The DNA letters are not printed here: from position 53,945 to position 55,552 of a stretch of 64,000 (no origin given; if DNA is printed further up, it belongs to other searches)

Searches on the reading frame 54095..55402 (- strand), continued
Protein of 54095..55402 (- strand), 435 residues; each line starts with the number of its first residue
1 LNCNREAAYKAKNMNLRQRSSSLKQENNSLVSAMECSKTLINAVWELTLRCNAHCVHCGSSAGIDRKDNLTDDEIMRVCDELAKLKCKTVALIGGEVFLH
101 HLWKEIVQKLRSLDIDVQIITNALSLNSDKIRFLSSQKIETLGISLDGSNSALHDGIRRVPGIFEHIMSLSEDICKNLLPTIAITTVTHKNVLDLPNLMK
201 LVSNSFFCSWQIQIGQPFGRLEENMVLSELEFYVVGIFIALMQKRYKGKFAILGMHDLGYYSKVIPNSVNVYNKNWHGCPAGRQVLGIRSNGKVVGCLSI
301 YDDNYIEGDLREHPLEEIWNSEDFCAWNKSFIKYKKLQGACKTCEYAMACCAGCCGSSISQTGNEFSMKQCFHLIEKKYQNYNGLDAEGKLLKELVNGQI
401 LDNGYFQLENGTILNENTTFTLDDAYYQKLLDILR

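Call 63: search_protein_families(library=ncbifam, proteins=[L016:3989-5197:+, L062:3962-5089:+, L083:1244-2278:+, L031:3968-5002:+, L074:3905-5194:+, L068:3923-5026:+, L095:4001-5206:+], max_evalue=1e-30)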
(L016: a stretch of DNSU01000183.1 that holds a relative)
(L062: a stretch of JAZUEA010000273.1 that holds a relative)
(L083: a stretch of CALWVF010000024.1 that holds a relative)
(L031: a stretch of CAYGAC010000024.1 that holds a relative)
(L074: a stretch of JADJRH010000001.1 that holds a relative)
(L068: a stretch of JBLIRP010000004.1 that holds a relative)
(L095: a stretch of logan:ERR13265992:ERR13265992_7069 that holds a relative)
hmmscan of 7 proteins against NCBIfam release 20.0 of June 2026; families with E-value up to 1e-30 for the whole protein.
L016:3989-5197:+ (403 aa): 11 families
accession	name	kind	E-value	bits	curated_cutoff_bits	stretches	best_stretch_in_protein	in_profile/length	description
TIGR04103.1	rSAM_nif11_3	equivalog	3e-70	236.9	725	1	9-354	6-359/412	nif11-class peptide radical SAM maturase 3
TIGR03913.1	rad_SAM_trio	equivalog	6.6e-64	216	591.75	1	2-343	13-358/477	GDL motif peptide-associated radical SAM/SPASM maturase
TIGR04545.1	rSAM_ahbD_hemeb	equivalog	2.9e-44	151.9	500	1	10-338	2-336/339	heme b synthase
TIGR04053.2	TIGR04053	equivalog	8.7e-43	147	395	1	9-192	9-196/366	TIGR04053 family radical SAM/SPASM domain-containing protein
TIGR04133.1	rSAM_w_lipo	hypoth_equivalog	1.9e-42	145.5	425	1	3-322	19-333/350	TIGR04133 family radical SAM/SPASM protein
TIGR04051.1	rSAM_NirJ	equivalog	2.3e-38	132.1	515.45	0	10-167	4-161/354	heme d1 biosynthesis radical SAM protein NirJ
TIGR03962.1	mycofact_rSAM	equivalog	1.3e-35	123.1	265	0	10-165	14-169/339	mycofactocin radical SAM maturase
TIGR04250.1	SCM_rSAM_ScmE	equivalog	1.6e-35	122.6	400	0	11-171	6-167/358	SynChlorMet cassette radical SAM/SPASM protein ScmE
TIGR04546.1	rSAM_ahbC_deAc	equivalog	2.6e-35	122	650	0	9-169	40-200/390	12,18-didecarboxysiroheme deacetylase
TIGR04055.1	rSAM_NirJ2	equivalog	1.3e-34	120.2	500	1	10-338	2-323/326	putative heme d1 biosynthesis radical SAM protein NirJ2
TIGR04347.1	pseudo_SAM_Halo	equivalog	1.8e-32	113.1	525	0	9-171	39-201/390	TIGR04347 family pseudo-SAM/SPASM protein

L062:3962-5089:+ (376 aa): 10 families
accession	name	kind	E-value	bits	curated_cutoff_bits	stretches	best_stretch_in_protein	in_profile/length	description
TIGR04103.1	rSAM_nif11_3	equivalog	4.3e-87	292.4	725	1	14-359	6-352/412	nif11-class peptide radical SAM maturase 3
TIGR03913.1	rad_SAM_trio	equivalog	9e-78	261.7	591.75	1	10-358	16-361/477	GDL motif peptide-associated radical SAM/SPASM maturase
TIGR04133.1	rSAM_w_lipo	hypoth_equivalog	8.9e-44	149.8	425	1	16-333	27-332/350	TIGR04133 family radical SAM/SPASM protein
TIGR04545.1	rSAM_ahbD_hemeb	equivalog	4.4e-36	125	500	1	16-350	3-336/339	heme b synthase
TIGR04546.1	rSAM_ahbC_deAc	equivalog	4.9e-36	124.4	650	0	15-177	41-204/390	12,18-didecarboxysiroheme deacetylase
TIGR04053.2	TIGR04053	equivalog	1.3e-35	123.4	395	0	12-197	7-197/366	TIGR04053 family radical SAM/SPASM domain-containing protein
TIGR04055.1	rSAM_NirJ2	equivalog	4.6e-35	121.7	500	1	17-337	4-310/326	putative heme d1 biosynthesis radical SAM protein NirJ2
TIGR04051.1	rSAM_NirJ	equivalog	3.1e-34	118.5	515.45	0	16-190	5-180/354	heme d1 biosynthesis radical SAM protein NirJ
NF050035.1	rSAM_WgK_link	exception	5.1e-33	114.5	650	0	19-191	15-189/367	radical SAM/SPASM peptide maturase WgkB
TIGR04347.1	pseudo_SAM_Halo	equivalog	9.5e-33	114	525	1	15-353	40-387/390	TIGR04347 family pseudo-SAM/SPASM protein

L083:1244-2278:+ (345 aa): 11 families
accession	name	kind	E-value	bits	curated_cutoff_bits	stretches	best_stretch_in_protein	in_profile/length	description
TIGR04103.1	rSAM_nif11_3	equivalog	2.7e-82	276.6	725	1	6-337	5-343/412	nif11-class peptide radical SAM maturase 3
TIGR03913.1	rad_SAM_trio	equivalog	2.7e-76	256.9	591.75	1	2-338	15-354/477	GDL motif peptide-associated radical SAM/SPASM maturase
TIGR04133.1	rSAM_w_lipo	hypoth_equivalog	4.4e-48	164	425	1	7-322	25-334/350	TIGR04133 family radical SAM/SPASM protein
TIGR04545.1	rSAM_ahbD_hemeb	equivalog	2.1e-41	142.5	500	1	9-338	3-337/339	heme b synthase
TIGR04055.1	rSAM_NirJ2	equivalog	3.6e-39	135.2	500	1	10-338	4-324/326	putative heme d1 biosynthesis radical SAM protein NirJ2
TIGR04051.1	rSAM_NirJ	equivalog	3.1e-36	125.1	515.45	0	9-198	5-195/354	heme d1 biosynthesis radical SAM protein NirJ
TIGR03962.1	mycofact_rSAM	equivalog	7.5e-36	124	265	1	8-326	14-320/339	mycofactocin radical SAM maturase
TIGR04053.2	TIGR04053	equivalog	4.2e-33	115.1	395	0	5-207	7-212/366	TIGR04053 family radical SAM/SPASM domain-containing protein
TIGR04054.1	rSAM_NirJ1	equivalog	4.8e-32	111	650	0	8-173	38-204/387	putative heme d1 biosynthesis radical SAM protein NirJ1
NF050035.1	rSAM_WgK_link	exception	2.2e-31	109.2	650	0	10-199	13-204/367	radical SAM/SPASM peptide maturase WgkB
TIGR04347.1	pseudo_SAM_Halo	equivalog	3.7e-31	108.8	525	0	8-207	40-240/390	TIGR04347 family pseudo-SAM/SPASM protein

L031:3968-5002:+ (345 aa): 14 families
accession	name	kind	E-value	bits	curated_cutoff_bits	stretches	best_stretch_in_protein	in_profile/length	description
TIGR04103.1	rSAM_nif11_3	equivalog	7.9e-67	225.7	725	1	12-340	7-346/412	nif11-class peptide radical SAM maturase 3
TIGR03913.1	rad_SAM_trio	equivalog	4.7e-66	223.1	591.75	1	6-341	15-357/477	GDL motif peptide-associated radical SAM/SPASM maturase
TIGR04133.1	rSAM_w_lipo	hypoth_equivalog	1e-46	159.5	425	1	11-322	25-334/350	TIGR04133 family radical SAM/SPASM protein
TIGR04545.1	rSAM_ahbD_hemeb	equivalog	8.9e-46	156.9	500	1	12-337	2-336/339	heme b synthase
TIGR04053.2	TIGR04053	equivalog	4.6e-41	141.3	395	1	9-215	7-218/366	TIGR04053 family radical SAM/SPASM domain-containing protein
NF050035.1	rSAM_WgK_link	exception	2e-39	135.7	650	0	11-219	10-218/367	radical SAM/SPASM peptide maturase WgkB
TIGR04055.1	rSAM_NirJ2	equivalog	3.3e-39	135.3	500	1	12-320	2-304/326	putative heme d1 biosynthesis radical SAM protein NirJ2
TIGR03962.1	mycofact_rSAM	equivalog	7.9e-38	130.5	265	1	9-336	11-331/339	mycofactocin radical SAM maturase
TIGR04051.1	rSAM_NirJ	equivalog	1.3e-35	123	515.45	0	12-176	4-168/354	heme d1 biosynthesis radical SAM protein NirJ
NF045574.1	sacti_mat_StsB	exception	2.9e-35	122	625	0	11-173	97-258/466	StsB family radical SAM/SPASM domain sactipeptide maturase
TIGR04546.1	rSAM_ahbC_deAc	equivalog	8.8e-35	120.2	650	1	12-339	41-386/390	12,18-didecarboxysiroheme deacetylase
TIGR04054.1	rSAM_NirJ1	equivalog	5.9e-34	117.3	650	0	12-176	38-202/387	putative heme d1 biosynthesis radical SAM protein NirJ1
TIGR04347.1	pseudo_SAM_Halo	equivalog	1.6e-32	113.2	525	0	12-172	40-200/390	TIGR04347 family pseudo-SAM/SPASM protein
TIGR04250.1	SCM_rSAM_ScmE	equivalog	7.2e-31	107.4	400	0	12-173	5-167/358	SynChlorMet cassette radical SAM/SPASM protein ScmE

L074:3905-5194:+ (430 aa): 13 families
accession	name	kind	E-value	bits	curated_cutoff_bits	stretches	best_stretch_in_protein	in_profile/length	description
TIGR04103.1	rSAM_nif11_3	equivalog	4.3e-138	460.4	725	1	30-408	5-386/412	nif11-class peptide radical SAM maturase 3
TIGR03913.1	rad_SAM_trio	equivalog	2.2e-123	412.2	591.75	1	25-412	14-400/477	GDL motif peptide-associated radical SAM/SPASM maturase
TIGR04133.1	rSAM_w_lipo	hypoth_equivalog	2.6e-48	164.8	425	1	30-366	24-346/350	TIGR04133 family radical SAM/SPASM protein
TIGR04545.1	rSAM_ahbD_hemeb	equivalog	2e-46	159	500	1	32-367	2-338/339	heme b synthase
TIGR04053.2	TIGR04053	equivalog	2.9e-44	151.8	395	1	28-229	6-210/366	TIGR04053 family radical SAM/SPASM domain-containing protein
TIGR04347.1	pseudo_SAM_Halo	equivalog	1.1e-41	143.5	525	1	16-365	24-384/390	TIGR04347 family pseudo-SAM/SPASM protein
TIGR04054.1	rSAM_NirJ1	equivalog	1e-37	129.7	650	0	31-195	37-202/387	putative heme d1 biosynthesis radical SAM protein NirJ1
TIGR04051.1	rSAM_NirJ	equivalog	1.2e-36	126.4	515.45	0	32-201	4-174/354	heme d1 biosynthesis radical SAM protein NirJ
TIGR04303.1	GeoRSP_rSAM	equivalog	1.6e-36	126.5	400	1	29-358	4-317/325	GeoRSP system radical SAM/SPASM protein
TIGR04055.1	rSAM_NirJ2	equivalog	2.1e-36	126.1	500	1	32-351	2-307/326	putative heme d1 biosynthesis radical SAM protein NirJ2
TIGR04546.1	rSAM_ahbC_deAc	equivalog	3.9e-36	124.7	650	0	21-195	32-205/390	12,18-didecarboxysiroheme deacetylase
TIGR03962.1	mycofact_rSAM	equivalog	9.1e-32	110.5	265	1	29-362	11-327/339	mycofactocin radical SAM maturase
NF050035.1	rSAM_WgK_link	exception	1e-31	110.3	650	0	27-247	6-228/367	radical SAM/SPASM peptide maturase WgkB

L068:3923-5026:+ (368 aa): 13 families
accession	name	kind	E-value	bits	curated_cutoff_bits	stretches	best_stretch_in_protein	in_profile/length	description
TIGR04103.1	rSAM_nif11_3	equivalog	2.2e-86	290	725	1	27-363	6-347/412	nif11-class peptide radical SAM maturase 3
TIGR03913.1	rad_SAM_trio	equivalog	1.4e-73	248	591.75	1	19-362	12-356/477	GDL motif peptide-associated radical SAM/SPASM maturase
TIGR04545.1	rSAM_ahbD_hemeb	equivalog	1.7e-49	169.1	500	1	28-360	2-337/339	heme b synthase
TIGR04133.1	rSAM_w_lipo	hypoth_equivalog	6.5e-49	166.7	425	1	26-339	24-329/350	TIGR04133 family radical SAM/SPASM protein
TIGR04055.1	rSAM_NirJ2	equivalog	6.2e-43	147.6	500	1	28-360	2-324/326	putative heme d1 biosynthesis radical SAM protein NirJ2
TIGR04053.2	TIGR04053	equivalog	3.3e-41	141.8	395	1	25-226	7-211/366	TIGR04053 family radical SAM/SPASM domain-containing protein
TIGR04051.1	rSAM_NirJ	equivalog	3.7e-40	138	515.45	1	28-192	4-169/354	heme d1 biosynthesis radical SAM protein NirJ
TIGR04347.1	pseudo_SAM_Halo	equivalog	1.6e-36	126.4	525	0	28-193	40-206/390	TIGR04347 family pseudo-SAM/SPASM protein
TIGR04546.1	rSAM_ahbC_deAc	equivalog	1.6e-36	125.9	650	1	27-189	40-203/390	12,18-didecarboxysiroheme deacetylase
NF050035.1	rSAM_WgK_link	exception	6.6e-36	124.1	650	0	25-215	8-200/367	radical SAM/SPASM peptide maturase WgkB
TIGR04303.1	GeoRSP_rSAM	equivalog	2.3e-35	122.7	400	1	25-358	4-324/325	GeoRSP system radical SAM/SPASM protein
TIGR04054.1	rSAM_NirJ1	equivalog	1.8e-34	119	650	0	28-191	38-202/387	putative heme d1 biosynthesis radical SAM protein NirJ1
TIGR03962.1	mycofact_rSAM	equivalog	3.4e-34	118.5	265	1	25-356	11-327/339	mycofactocin radical SAM maturase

L095:4001-5206:+ (402 aa): 4 families
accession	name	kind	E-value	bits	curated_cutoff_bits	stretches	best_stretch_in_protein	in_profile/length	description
TIGR03913.1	rad_SAM_trio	equivalog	1.6e-48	165.3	591.75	1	3-341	13-355/477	GDL motif peptide-associated radical SAM/SPASM maturase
TIGR04103.1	rSAM_nif11_3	equivalog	5.9e-46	156.9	725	1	9-347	6-351/412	nif11-class peptide radical SAM maturase 3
TIGR04133.1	rSAM_w_lipo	hypoth_equivalog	4.5e-33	114.6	425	1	7-340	23-346/350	TIGR04133 family radical SAM/SPASM protein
TIGR04053.2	TIGR04053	equivalog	6.4e-31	107.9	395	0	9-199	9-203/366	TIGR04053 family radical SAM/SPASM domain-containing protein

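Call 65: find_encoding_contigs(protein=P0018, flank=3000, max_places=1)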
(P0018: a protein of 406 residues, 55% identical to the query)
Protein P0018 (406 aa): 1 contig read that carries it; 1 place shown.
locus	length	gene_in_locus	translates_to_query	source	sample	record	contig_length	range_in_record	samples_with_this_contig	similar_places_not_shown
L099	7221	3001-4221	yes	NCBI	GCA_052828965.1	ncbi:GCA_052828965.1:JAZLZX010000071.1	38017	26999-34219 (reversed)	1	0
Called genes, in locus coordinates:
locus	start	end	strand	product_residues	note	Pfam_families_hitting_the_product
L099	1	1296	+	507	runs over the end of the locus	PF02689:Herpes_Helicase (faint), PF05970:PIF1, PF13245:AAA_19, PF13604:AAA_30, PF13401:AAA_22 (weak), PF13538:UvrD_C_2 (weak), PF13280:WYL (weak)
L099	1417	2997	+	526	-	PF07661:MORN_2 (faint)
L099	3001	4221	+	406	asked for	PF04055:Radical_SAM, PF13186:SPASM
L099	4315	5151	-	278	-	-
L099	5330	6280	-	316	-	PF09923:DUF2155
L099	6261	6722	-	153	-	PF02470:MlaD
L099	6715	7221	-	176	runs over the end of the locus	PF02470:MlaD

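Call 66: find_encoding_contigs(protein=P0028, flank=3000, max_places=1)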
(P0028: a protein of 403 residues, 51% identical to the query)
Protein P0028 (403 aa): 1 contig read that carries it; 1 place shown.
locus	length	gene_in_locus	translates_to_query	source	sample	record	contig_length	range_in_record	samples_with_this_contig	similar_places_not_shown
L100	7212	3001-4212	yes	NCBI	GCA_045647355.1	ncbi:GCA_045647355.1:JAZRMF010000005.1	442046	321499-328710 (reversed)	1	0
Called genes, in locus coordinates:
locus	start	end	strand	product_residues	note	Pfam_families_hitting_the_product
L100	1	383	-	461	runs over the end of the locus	PF13476:AAA_23 (weak), PF00005:ABC_tran, PF02463:SMC_N (faint), PF13175:AAA_15 (faint), PF13555:AAA_29 (faint), PF00004:AAA (faint), PF12848:ABC_tran_Xtn, PF00005:ABC_tran, +4 more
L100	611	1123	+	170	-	PF00293:NUDIX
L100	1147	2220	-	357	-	PF02016:Peptidase_S66, PF17676:Peptidase_S66C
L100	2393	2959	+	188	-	-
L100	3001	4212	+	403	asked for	PF04055:Radical_SAM, PF13186:SPASM (weak)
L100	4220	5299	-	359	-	PF08241:Methyltransf_11 (faint), PF01170:UPF0020, PF05175:MTS (weak), PF01555:N6_N4_Mtase (faint), PF13649:Methyltransf_25, PF13847:Methyltransf_31 (weak)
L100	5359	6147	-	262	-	-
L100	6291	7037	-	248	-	PF01580:FtsK_SpoIIIE, PF01935:DUF87 (weak)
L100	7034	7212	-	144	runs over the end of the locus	-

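Call 83: search_dna_similar(query=window:54098-55303:-, collection=plasmids, mode=protein, max_evalue=1e-20, max_rows=20)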
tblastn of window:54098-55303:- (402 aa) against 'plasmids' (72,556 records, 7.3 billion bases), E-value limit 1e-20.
Records with a match: 9; places in all: 9; records where one place covers at least 80% of the query: 2.
Best place of each record, by identity: <60% 9.
By first word of the organism name: Azospirillum 3; Aureibacter 1; Agathobacter 1; Tropicibacter 1; Burkholderia 1; Ralstonia 1; Nostoc 1.
By predicted mobility (MOB-suite, as given by PLSDB): non-mobilizable 8; mobilizable 1.
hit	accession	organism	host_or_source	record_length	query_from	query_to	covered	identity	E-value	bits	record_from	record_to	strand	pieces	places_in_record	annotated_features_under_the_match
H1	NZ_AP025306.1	Aureibacter tunicatorum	-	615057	6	389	96%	28.6%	3e-36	148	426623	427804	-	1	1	radical SAM protein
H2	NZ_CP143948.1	Agathobacter rectalis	Homo sapiens,cell culture,fecal sample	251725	7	314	77%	35.4%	1e-44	172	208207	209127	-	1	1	radical SAM protein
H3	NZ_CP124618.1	Tropicibacter oceani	pure culture,sediment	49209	11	377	91%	28.6%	7e-34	141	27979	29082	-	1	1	radical SAM protein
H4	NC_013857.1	Azospirillum sp. B510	-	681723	8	314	76%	31.0%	4e-41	162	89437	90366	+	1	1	GDL motif peptide-associated radical SAM/SPASM maturase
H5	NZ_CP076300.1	Burkholderia pseudomallei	Homo sapiens,blood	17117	8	314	76%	30.9%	1e-38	155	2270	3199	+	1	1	GDL motif peptide-associated radical SAM/SPASM maturase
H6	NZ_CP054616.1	Azospirillum oryzae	cell culture,soil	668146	11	314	76%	31.2%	4e-38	153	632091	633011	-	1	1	GDL motif peptide-associated radical SAM/SPASM maturase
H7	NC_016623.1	Azospirillum lipoferum 4B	-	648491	11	314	76%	31.2%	3e-37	151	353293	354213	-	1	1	GDL motif peptide-associated radical SAM/SPASM maturase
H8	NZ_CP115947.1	Ralstonia solanacearum MolK2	Musa sp.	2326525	8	314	76%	30.4%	4e-37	150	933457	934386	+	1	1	record has no annotation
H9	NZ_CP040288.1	Nostoc sp. C057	Phaeoceros,pure culture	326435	10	314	76%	26.1%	2e-28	124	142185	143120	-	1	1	nif11-class peptide radical SAM maturase 3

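Call 84: get_annotated_region(hit=H9, flank=3500)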
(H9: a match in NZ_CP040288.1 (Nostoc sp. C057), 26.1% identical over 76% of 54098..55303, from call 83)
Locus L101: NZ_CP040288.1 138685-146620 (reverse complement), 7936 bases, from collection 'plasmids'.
description: Nostoc sp. C057 plasmid p057_G
organism: Nostoc sp. C057 (NCBI taxid 2576903)
taxonomy: Bacteria; Cyanobacteriota; Cyanophyceae; Nostocales; Nostocaceae; Nostoc; Nostoc sp. C057
host: -; source: Phaeoceros,pure culture; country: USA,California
typing (MOB-suite, as given by PLSDB): non-mobilizable
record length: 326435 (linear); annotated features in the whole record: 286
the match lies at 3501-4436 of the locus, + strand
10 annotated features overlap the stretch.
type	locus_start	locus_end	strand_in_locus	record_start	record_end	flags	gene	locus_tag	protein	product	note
CDS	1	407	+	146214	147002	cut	-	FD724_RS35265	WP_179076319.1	MinD/ParA family protein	-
CDS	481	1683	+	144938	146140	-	-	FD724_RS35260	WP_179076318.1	hypothetical protein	-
CDS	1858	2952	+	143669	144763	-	-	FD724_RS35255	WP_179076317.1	cyclic nucleotide-binding domain-containing protein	-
CDS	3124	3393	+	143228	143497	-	-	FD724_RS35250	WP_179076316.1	Nif11-like leader peptide family natural product precursor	-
CDS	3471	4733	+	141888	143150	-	-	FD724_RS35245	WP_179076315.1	nif11-class peptide radical SAM maturase 3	-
CDS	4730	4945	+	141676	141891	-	-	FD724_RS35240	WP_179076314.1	hypothetical protein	-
CDS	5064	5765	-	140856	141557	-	-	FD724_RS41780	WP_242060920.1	hypothetical protein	-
CDS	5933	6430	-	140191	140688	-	-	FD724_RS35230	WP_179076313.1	NHLP leader peptide family RiPP precursor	-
CDS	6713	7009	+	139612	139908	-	-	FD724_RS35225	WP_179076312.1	Nif11-like leader peptide family natural product precursor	-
CDS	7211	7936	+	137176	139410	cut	-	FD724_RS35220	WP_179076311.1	TOMM precursor leader peptide-binding protein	-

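Call 85: get_annotated_region(hit=H4, flank=3000)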
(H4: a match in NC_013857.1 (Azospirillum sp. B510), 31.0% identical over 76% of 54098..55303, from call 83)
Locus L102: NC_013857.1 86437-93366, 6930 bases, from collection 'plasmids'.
description: Azospirillum sp. B510 plasmid pAB510c, complete sequence
organism: Azospirillum sp. B510 (NCBI taxid 137722)
taxonomy: Bacteria; Pseudomonadota; Alphaproteobacteria; Rhodospirillales; Azospirillaceae; Azospirillum; Azospirillum sp. B510
host: -; source: -; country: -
typing (MOB-suite, as given by PLSDB): mobilizable; relaxase MOBP
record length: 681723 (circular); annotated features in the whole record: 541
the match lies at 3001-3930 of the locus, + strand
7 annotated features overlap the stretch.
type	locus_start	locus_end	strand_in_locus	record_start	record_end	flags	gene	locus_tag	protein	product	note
CDS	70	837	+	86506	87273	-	-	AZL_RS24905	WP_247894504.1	transporter substrate-binding domain-containing protein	-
CDS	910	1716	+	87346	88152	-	-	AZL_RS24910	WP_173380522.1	amino acid ABC transporter permease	GO:0006865 - amino acid transport [Evidence IEA]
CDS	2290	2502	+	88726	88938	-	-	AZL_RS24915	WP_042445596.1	DUF1843 domain-containing protein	-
CDS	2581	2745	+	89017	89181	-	-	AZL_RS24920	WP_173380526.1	DUF1843 domain-containing protein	-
CDS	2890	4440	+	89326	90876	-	-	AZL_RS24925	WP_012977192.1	GDL motif peptide-associated radical SAM/SPASM maturase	GO:0046500 - S-adenosylmethionine metabolic process [Evidence IEA]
CDS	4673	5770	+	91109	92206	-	-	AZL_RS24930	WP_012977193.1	extracellular solute-binding protein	-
CDS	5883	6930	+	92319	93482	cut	potA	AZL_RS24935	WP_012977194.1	polyamine ABC transporter ATP-binding protein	GO:0015846 - polyamine transport [Evidence IEA]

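Call 93: get_annotated_region(hit=H2, flank=2500)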
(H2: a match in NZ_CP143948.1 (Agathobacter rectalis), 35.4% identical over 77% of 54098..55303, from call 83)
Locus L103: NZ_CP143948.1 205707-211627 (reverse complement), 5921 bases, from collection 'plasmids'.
description: Agathobacter rectalis strain DFI.5.28 plasmid unnamed1, complete sequence
organism: Agathobacter rectalis (NCBI taxid 39491)
taxonomy: Bacteria; Bacillota; Clostridia; Lachnospirales; Lachnospiraceae; Agathobacter; Agathobacter rectalis
host: -; source: Homo sapiens,cell culture,fecal sample; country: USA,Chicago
typing (MOB-suite, as given by PLSDB): non-mobilizable
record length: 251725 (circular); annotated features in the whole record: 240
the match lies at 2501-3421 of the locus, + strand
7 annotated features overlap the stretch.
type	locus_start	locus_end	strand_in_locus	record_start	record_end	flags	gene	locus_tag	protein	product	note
CDS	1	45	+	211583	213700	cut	fusA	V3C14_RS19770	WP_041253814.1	elongation factor G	GO:0006414 - translational elongation [Evidence IEA]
CDS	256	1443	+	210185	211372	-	tuf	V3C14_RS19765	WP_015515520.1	elongation factor Tu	GO:0006414 - translational elongation [Evidence IEA]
CDS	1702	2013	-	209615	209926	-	-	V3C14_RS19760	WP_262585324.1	hypothetical protein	-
CDS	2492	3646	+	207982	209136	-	-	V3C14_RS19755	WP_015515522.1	radical SAM protein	-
CDS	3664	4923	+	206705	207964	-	-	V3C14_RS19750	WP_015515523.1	MFS transporter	GO:0055085 - transmembrane transport [Evidence IEA]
CDS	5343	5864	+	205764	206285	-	-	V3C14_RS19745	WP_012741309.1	GNAT family N-acetyltransferase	-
CDS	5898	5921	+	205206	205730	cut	-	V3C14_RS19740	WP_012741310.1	hypothetical protein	-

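Call 97: predict_structure(alignment_id=A1)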
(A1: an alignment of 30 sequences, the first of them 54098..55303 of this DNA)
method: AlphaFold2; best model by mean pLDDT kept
length: 402 residues; sequences in the alignment: 30
mean_pLDDT: 92.2   pTM: 0.91
mean pLDDT of the five models: 92.2, 90.8, 90.5, 90.0, 89.2
residues with pLDDT >= 90: 310; 70-90: 82; 50-70: 7; < 50: 3
segments of 3 or more residues with pLDDT < 50: 1-3
pLDDT, mean of each block of 10 residues (from residue 1): 73 86 71 90 98 96 89 98 96 96 97 97 94 98 97 96 98 96 81 93 97 94 86 86 84 95 91 96 95 92 94 91 90 92 96 95 96 96 88 96 93
secondary structure, 60 per line:
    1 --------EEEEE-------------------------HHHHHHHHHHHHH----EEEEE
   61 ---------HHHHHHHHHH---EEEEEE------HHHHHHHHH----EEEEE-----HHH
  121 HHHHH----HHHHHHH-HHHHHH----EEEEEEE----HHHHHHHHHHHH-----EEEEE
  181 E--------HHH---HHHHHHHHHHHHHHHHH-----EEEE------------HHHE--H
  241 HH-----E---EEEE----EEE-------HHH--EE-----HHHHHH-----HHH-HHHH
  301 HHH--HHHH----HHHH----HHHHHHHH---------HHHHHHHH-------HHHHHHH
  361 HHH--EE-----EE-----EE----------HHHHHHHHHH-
elements in order: E9-13 H39-51 E56-60 H70-79 E83-88 H95-103 E108-112 H118-125 H130-136 H138-143 E148-154 H159-170 E176-181 H196-212 E218-221 E252-255 E260-262 H282-287 H297-303 H306-309 H314-317 H322-329 H339-346 H354-363 H392-401
